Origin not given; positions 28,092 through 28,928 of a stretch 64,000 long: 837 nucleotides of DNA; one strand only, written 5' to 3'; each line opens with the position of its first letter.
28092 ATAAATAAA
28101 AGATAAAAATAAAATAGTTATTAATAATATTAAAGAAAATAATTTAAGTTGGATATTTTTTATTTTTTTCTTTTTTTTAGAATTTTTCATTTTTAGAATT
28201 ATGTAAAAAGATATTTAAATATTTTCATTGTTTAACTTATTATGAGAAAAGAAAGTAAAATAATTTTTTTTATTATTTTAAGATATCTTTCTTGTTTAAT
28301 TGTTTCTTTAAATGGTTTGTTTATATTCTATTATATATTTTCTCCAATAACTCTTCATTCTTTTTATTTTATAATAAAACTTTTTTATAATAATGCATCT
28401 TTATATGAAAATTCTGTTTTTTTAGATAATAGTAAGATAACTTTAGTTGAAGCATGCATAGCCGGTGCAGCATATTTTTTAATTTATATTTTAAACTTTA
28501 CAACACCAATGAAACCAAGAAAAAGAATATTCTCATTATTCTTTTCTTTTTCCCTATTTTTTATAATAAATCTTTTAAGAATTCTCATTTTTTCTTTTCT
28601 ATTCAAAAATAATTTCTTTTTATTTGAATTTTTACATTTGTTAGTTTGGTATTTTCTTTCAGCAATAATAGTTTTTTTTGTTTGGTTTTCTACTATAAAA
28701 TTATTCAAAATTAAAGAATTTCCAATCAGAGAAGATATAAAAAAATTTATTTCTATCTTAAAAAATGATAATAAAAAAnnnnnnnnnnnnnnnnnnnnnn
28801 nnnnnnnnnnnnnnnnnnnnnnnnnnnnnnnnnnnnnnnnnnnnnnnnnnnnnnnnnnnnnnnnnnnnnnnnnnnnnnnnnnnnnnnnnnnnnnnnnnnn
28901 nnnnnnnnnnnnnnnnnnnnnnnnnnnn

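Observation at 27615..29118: Putative minimal archaeosortase with PAP2 phosphatase and DUF192 neighbours, near a surface protein with a sortase-like C-terminal signal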

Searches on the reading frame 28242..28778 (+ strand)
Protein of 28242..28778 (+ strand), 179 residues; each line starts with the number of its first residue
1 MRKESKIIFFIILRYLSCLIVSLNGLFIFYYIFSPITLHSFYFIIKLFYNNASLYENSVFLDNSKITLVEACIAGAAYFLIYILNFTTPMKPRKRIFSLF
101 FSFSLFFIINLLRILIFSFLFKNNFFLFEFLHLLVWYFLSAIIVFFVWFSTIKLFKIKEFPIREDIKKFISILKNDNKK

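Call 3: search_protein_families(library=ncbifam, proteins=[window:28242-28778:+], max_evalue=10)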
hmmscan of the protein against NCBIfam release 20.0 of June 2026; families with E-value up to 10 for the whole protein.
window:28242-28778:+ (179 aa): 6 families
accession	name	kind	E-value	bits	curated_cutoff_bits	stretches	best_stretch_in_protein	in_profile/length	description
NF033505.2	paceosortase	exception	1.4e-48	165.2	80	1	11-170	4-163/167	pacearchaeosortase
TIGR04124.1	archaeo_artE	exception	3.4e-09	36.9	95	1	4-156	3-152/153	archaeosortase family protein ArtE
TIGR04178.1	exo_archaeo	signature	0.00026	21.2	23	1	75-149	12-90/97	exosortase/archaeosortase family protein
NF046081.1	exosort_XrtX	exception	0.051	13.5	170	1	55-155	61-162/168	exosortase X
TIGR04300.1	exosort_XrtM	exception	0.079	13.4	125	1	48-150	37-141/150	exosortase family protein XrtM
TIGR04177.1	exosort_XrtH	exception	0.22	11.5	86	1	77-151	79-151/158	exosortase H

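Call 4: search_protein_families(library=pfam, proteins=[window:28242-28778:+], max_evalue=10)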
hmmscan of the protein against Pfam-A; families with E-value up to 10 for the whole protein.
window:28242-28778:+ (179 aa): 0 families

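Call 8: find_homologous_proteins(query=window:28242-28778:+)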
Query window:28242-28778:+ (179 aa): 76 proteins with E <= 0.001 among 379 candidates.
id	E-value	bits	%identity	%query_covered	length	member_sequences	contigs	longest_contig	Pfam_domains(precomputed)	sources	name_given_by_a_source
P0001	1.8e-102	359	100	100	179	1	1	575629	-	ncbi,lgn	ncbi:MAG: pacearchaeosortase [Candidatus Pacearchaeota archaeon]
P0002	4.8e-62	227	63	94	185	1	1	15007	-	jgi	jgi:exosortase/archaeosortase family protein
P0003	1.4e-60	222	63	94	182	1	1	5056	-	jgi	jgi:exosortase/archaeosortase family protein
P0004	3.6e-60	221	60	100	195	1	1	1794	-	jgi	jgi:exosortase/archaeosortase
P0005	2.8e-57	212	62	97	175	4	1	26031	-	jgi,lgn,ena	-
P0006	3.4e-57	211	62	97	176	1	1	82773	-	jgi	-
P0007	5.6e-57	211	62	97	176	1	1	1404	-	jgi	-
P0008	8.7e-57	210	61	97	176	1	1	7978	-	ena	-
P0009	4.1e-54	201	59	93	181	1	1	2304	-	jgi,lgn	jgi:exosortase/archaeosortase family protein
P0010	2.6e-44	169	49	99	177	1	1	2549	-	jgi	jgi:exosortase/archaeosortase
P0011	8.6e-42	161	49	97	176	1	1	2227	-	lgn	-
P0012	2.8e-41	159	46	100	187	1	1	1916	-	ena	-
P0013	2.0e-40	157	50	93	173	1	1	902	-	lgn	-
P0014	2.8e-40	156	50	93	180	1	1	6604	PF09721.16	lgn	-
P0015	3.8e-40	156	50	93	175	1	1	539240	-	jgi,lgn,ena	-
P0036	1.5e-33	134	39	94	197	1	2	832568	-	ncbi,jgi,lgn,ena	ncbi:MAG: pacearchaeosortase [Candidatus Pacearchaeota archaeon]|jgi:exosortase/archaeosortase famil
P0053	9.9e-30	122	44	93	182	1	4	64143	PF09721.16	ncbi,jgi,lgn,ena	-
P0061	1.6e-27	115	41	93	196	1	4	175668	-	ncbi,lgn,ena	ncbi:MAG: pacearchaeosortase [Nanoarchaeota archaeon]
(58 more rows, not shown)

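Call 12: find_encoding_contigs(protein=P0006, flank=5000, max_places=1)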
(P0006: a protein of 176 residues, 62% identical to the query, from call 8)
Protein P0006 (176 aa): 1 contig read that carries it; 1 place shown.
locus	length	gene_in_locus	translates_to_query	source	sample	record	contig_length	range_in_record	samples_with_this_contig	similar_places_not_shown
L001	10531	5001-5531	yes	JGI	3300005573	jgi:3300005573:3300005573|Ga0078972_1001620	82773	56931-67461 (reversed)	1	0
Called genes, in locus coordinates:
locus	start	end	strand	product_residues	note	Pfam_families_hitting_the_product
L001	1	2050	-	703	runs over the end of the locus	PF14551:MCM_N (weak), PF17207:MCM_OB, PF00493:MCM, PF07726:AAA_3, PF07728:AAA_5 (faint), PF01078:Mg_chelatase (weak), PF17855:MCM_lid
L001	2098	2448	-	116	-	-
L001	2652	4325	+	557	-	PF22544:HYDIN_VesB_CFA65-like_Ig (faint)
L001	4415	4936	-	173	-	PF01569:PAP2, PF14378:PAP2_3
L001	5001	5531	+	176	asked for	-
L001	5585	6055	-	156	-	PF06695:Sm_multidrug_ex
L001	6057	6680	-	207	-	-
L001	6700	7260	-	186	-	-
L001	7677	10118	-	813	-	PF05124:S_layer_C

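Call 13: find_encoding_contigs(protein=P0015, flank=5000, max_places=1)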
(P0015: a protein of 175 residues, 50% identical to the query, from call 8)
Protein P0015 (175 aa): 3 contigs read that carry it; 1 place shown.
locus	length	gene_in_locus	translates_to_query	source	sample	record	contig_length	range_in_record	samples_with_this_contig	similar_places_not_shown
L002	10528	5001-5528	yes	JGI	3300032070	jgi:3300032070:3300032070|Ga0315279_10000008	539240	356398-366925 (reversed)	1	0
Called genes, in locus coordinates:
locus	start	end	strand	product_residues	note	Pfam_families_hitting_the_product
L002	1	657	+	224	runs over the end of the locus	PF03946:Ribosomal_L11_N, PF00298:Ribosomal_L11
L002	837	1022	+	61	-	PF01780:Ribosomal_L37ae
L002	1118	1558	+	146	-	PF01920:Prefoldin_2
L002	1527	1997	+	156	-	PF04472:SepF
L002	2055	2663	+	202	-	PF01866:Diphthamide_syn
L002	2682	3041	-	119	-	-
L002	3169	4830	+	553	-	PF17766:fn3_6 (faint), PF07705:CARDB (faint), PF23619:Ig_VWA7 (faint)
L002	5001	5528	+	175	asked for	-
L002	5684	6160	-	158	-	PF06695:Sm_multidrug_ex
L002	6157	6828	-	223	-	-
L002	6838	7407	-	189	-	-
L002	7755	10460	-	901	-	PF05124:S_layer_C (faint)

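Call 14: find_encoding_contigs(protein=P0036, flank=5000, max_places=1)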
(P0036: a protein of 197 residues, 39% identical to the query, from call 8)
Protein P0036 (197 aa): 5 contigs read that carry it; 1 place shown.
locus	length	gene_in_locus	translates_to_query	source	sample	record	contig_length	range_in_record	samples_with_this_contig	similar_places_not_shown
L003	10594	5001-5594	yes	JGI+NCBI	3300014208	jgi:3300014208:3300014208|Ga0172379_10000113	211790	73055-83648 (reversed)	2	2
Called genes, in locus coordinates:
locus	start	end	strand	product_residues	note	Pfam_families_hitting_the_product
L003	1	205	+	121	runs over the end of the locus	-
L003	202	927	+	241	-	PF03946:Ribosomal_L11_N, PF00298:Ribosomal_L11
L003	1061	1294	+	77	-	PF01780:Ribosomal_L37ae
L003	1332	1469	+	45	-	-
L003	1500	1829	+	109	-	PF01920:Prefoldin_2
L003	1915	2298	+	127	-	PF04472:SepF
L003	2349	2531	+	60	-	-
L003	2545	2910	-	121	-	-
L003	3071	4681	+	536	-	PF07705:CARDB (faint)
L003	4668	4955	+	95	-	-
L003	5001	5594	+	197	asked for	-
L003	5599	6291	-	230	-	-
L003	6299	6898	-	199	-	-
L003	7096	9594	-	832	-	PF05124:S_layer_C (faint)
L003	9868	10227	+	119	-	PF25212:HVO_A0114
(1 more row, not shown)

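Call 15: find_encoding_contigs(protein=P0061, flank=5000, max_places=1)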
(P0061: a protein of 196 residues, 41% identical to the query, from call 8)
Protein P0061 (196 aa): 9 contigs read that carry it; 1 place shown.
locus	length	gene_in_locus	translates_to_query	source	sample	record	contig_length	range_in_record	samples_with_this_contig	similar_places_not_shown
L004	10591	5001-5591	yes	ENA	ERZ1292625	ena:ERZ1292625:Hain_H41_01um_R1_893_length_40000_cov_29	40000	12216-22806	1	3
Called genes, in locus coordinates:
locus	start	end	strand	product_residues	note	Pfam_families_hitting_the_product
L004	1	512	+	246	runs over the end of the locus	PF03946:Ribosomal_L11_N, PF00298:Ribosomal_L11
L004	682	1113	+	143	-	-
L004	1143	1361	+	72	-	PF01780:Ribosomal_L37ae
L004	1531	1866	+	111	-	-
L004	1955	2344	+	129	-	PF04472:SepF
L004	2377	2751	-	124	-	-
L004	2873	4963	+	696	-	PF01835:MG2 (faint), PF19271:Nis1 (faint), PF10633:NPCBM_assoc (faint), PF15418:DUF4625 (faint)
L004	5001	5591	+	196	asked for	-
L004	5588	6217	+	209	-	PF09335:VTT_dom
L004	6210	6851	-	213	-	-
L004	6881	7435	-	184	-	-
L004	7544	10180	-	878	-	PF05124:S_layer_C (faint)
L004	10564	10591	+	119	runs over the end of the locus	PF25212:HVO_A0114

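Call 16: find_related_loci(query=A1, collection=genome_contigs, flank=7000)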
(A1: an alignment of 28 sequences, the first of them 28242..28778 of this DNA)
Query A1 (179 aa) in genome_contigs; peptide patterns used: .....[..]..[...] (x = any residue, [..] = any of these).
277 stretches matched a pattern; 250 encode a relative of the query (tblastn E <= 1e-3); the best 80 are kept; 80 distinct loci.
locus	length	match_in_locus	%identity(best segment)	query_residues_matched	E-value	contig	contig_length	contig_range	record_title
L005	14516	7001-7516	47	1-167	4e-44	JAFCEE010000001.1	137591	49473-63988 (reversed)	Candidatus Pacearchaeota archaeon isolate Meg22_1012_Bin_283 Meg22_1012_Bin_283_scaffold_326, whole genome shotgun seque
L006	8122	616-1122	45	10-175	2e-42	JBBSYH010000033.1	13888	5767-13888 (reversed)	MAG: Nanoarchaeota archaeon isolate H51-bin114_1 H51_bin114_1_000000000033, whole genome shotgun sequence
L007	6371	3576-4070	45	4-168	2e-41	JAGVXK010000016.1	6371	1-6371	Candidatus Pacearchaeota archaeon isolate RIFCSPHIGHO2_01_FULL_35_25 rifcsphigho2_01_scaffold_37431, whole genome shotgu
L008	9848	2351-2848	43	14-179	2e-40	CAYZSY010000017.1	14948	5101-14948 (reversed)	MAG TPA_asm: Candidatus Woesearchaeota archaeon isolate SRP050083_co3_204 genome assembly, contig: NODE_3146_length_1494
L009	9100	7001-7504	47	9-177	2e-40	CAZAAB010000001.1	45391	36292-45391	MAG TPA_asm: Candidatus Woesearchaeota archaeon isolate SRP141376_co2_396 genome assembly, contig: NODE_1895_length_4539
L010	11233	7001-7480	47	11-168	6e-40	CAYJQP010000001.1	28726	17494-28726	MAG TPA_asm: Candidatus Woesearchaeota archaeon isolate ERP125453_co1_261 genome assembly, contig: NODE_1397_length_2872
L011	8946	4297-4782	48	3-165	7e-40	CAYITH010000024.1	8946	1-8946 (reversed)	MAG TPA_asm: Candidatus Woesearchaeota archaeon isolate ERP119705_co6_1093 genome assembly, contig: NODE_11111_length_89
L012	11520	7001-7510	46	2-167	8e-40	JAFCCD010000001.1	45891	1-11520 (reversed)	MAG: Nanoarchaeota archaeon isolate AB_1215_Bin_163 AB_1215_Bin_163.fna_scaffold_515, whole genome shotgun sequence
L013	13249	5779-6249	45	11-167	1e-39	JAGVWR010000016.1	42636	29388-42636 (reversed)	Candidatus Pacearchaeota archaeon isolate RIFCSPLOWO2_01_FULL_32_14 rifcsplowo2_01_scaffold_984, whole genome shotgun se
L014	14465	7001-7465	45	14-167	9e-40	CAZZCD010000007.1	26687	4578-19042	MAG TPA_asm: Candidatus Woesearchaeota archaeon isolate SRP068000_co1_158 genome assembly, contig: NODE_2135_length_2668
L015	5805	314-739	48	25-167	2e-39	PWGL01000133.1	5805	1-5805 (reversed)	MAG: Candidatus Pacearchaeota archaeon isolate T1Sed10_179m T1-Sed10-C17998, whole genome shotgun sequence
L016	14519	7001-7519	39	11-179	6e-39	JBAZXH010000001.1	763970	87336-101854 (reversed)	MAG: Candidatus Pacearchaeota archaeon isolate SO_2017_GW1_51 NODE_49_length_763970_cov_4.841685_OW334_2017, whole genom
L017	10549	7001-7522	44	4-179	2e-38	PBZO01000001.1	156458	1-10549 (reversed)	MAG: Candidatus Pacearchaeota archaeon isolate NP1466 45718, whole genome shotgun sequence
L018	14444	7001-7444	50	30-177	3e-38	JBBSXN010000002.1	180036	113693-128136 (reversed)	MAG: Nanoarchaeota archaeon isolate H43-bin083_1 H43_bin083_1_000000000002, whole genome shotgun sequence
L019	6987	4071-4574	39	14-179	6e-38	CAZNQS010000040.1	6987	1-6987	MAG TPA_asm: Candidatus Woesearchaeota archaeon isolate SRP178908_co1_140 genome assembly, contig: NODE_9034_length_6987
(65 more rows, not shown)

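Call 28: predict_structure(alignment_id=A1)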
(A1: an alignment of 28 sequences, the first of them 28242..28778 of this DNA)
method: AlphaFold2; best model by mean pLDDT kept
length: 179 residues; sequences in the alignment: 28
mean_pLDDT: 89.0   pTM: 0.83
mean pLDDT of the five models: 89.0, 88.2, 87.3, 86.2, 85.0
residues with pLDDT >= 90: 108; 70-90: 62; 50-70: 9; < 50: 0
segments of 3 or more residues with pLDDT < 50: none
pLDDT, mean of each block of 10 residues (from residue 1): 82 92 87 93 94 92 85 81 92 94 96 92 91 87 93 88 86 74
secondary structure, 60 per line:
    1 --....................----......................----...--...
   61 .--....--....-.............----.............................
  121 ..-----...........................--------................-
elements in order: H3-22 H27-48 E53-55 E58-61 E64-67 H70-73 H75-87 H92-122 H128-154 H163-178

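Call 31: fold_search(model_id=the predicted structure, library=pdb)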
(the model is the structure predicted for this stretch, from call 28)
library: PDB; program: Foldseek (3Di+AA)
matches with E <= 10: 15; with E <= 0.001: 0
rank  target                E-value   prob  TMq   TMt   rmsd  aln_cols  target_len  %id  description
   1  6xdh_A                3.4e+00  0.02  0.09  0.05  10.0        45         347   20  Crystal Structure of NendoU (Uridylate-specific endoribonuclease, nsp15) from Betacoronavirus SARS-CoV-2 (released 2020-06-17)
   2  6rf7                  3.6e+00  0.03  0.20  0.16  14.7       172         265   15  Crystal structure of the light-driven sodium pump KR2 in the monomeric form, pH 8.9 (released 2019-04-24)
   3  5jm8_D                4.8e+00  0.03  0.13  0.05  11.9        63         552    3  The structure of ATP-bound aerobactin synthetase IucA from a hypervirulent pathotype of Klebsiella pneumoniae (released 2016-06-15)
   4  5to4                  5.1e+00  0.06  0.09  0.16  12.2        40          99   18  Phospholipase C gamma-1 C-terminal SH2 domain, spacegroup P212121 (released 2017-04-19)
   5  4k44_A                5.4e+00  0.06  0.09  0.16  11.9        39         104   18  Auto-inhibition and phosphorylation-induced activation of PLC-gamma isozymes (released 2013-06-26)
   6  6rf5                  5.7e+00  0.02  0.20  0.15  16.2       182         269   16  Crystal structure of the light-driven sodium pump KR2 in the monomeric form, pH 6.0 (released 2019-04-24)
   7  5jm8_F                6.1e+00  0.02  0.13  0.05  12.0        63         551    3  The structure of ATP-bound aerobactin synthetase IucA from a hypervirulent pathotype of Klebsiella pneumoniae (released 2016-06-15)
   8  5jm8_C                6.1e+00  0.02  0.14  0.05  11.8        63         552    3  The structure of ATP-bound aerobactin synthetase IucA from a hypervirulent pathotype of Klebsiella pneumoniae (released 2016-06-15)
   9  4k45_A                7.2e+00  0.05  0.09  0.16  11.9        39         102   18  Auto-inhibition and phosphorylation-induced activation of PLC-gamma isozymes (released 2013-06-26)
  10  6rfa                  7.6e+00  0.01  0.20  0.16  15.6       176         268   16  Crystal structure of the H30K mutant of the light-driven sodium pump KR2 in the monomeric form, pH 8.0 (released 2019-04-24)
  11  6pl5_A                8.1e+00  0.02  0.21  0.13  17.8       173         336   12  Structural coordination of polymerization and crosslinking by a peptidoglycan synthase complex (released 2020-03-18)
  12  5jrf                  8.1e+00  0.01  0.20  0.15  14.8       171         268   15  Crystal structure of the light-driven sodium pump KR2 bound with iodide ions (released 2017-05-31)
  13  6rfc                  8.1e+00  0.01  0.20  0.15  16.1       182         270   16  Crystal structure of the potassium-pumping G263F mutant of the light-driven sodium pump KR2 in the monomeric form, pH 4. (released 2019-04-24)
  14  3rkl_A                9.1e+00  0.02  0.15  0.27  10.9        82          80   15  The crystal structure of A81 from Sulfolobus Turreted Icosahedral Virus (released 2012-05-09)
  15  3vr5_G                9.6e+00  0.01  0.15  0.16  26.8       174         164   13  Crystal structure of nucleotide-free Enterococcus hirae V1-ATPase [eV1(L)] (released 2013-01-16)

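Call 32: search_solved_structures(query=A1, max_evalue=10)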
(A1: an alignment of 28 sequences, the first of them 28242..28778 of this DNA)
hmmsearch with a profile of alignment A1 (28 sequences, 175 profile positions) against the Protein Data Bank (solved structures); distinct sequences matched with E-value up to 10: 0.

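Call 38: find_homologous_proteins(query=A1, max_evalue=0.001)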
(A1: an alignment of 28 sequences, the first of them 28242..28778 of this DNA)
Query A1 (28 sequences) (179 aa, profile of the alignment): 2759 proteins with E <= 0.001 among 8000 candidates; the best 120 are listed.
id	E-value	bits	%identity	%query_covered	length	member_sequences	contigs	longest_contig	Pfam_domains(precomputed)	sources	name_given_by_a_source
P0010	6.8e-70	253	49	99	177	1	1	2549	-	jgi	jgi:exosortase/archaeosortase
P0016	9.5e-70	252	50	98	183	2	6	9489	-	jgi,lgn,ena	-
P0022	3.5e-68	247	48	92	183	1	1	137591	-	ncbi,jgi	-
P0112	4.9e-68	247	53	91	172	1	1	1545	-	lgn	-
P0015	1.1e-67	245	50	93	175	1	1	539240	-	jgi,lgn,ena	-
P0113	1.1e-67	245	52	82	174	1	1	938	-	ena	-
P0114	1.7e-67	245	49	89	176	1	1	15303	-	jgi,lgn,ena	-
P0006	4.1e-67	244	62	97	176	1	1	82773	-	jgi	-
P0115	5.0e-67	243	50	93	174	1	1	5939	-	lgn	-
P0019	5.8e-67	243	51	92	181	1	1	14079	-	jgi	jgi:exosortase/archaeosortase family protein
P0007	7.3e-67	243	62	97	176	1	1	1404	-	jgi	-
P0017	7.6e-67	243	52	92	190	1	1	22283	-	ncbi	-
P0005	7.9e-67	243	62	97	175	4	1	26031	-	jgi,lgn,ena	-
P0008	1.0e-66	242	61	97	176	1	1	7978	-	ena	-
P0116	2.0e-66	241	40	99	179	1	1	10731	-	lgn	-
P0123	6.2e-65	236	46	100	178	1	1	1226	PF09721.16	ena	-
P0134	2.2e-64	235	46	93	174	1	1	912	PF09721.16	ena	-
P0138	2.8e-64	234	46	88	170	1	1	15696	PF09721.16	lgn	-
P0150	5.8e-64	233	46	100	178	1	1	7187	PF09721.16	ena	-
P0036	2.9e-63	231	39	94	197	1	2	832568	-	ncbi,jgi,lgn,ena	ncbi:MAG: pacearchaeosortase [Candidatus Pacearchaeota archaeon]|jgi:exosortase/archaeosortase famil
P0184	4.2e-63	230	47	93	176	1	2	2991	PF09721.16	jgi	-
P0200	6.7e-63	230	45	95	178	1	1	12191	PF09721.16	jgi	-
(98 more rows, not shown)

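Call 40: search_protein_families(library=pfam, proteins=[L001:7677-10115:-], max_evalue=0.001)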
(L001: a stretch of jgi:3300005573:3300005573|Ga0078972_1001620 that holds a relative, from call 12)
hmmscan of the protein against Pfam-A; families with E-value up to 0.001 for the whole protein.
L001:7677-10115:- (812 aa): 1 family
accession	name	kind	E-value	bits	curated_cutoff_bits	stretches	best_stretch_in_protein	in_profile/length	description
PF05124.17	S_layer_C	-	1.3e-08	35.1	23.9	1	71-794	4-175/177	S-layer like family, outer domain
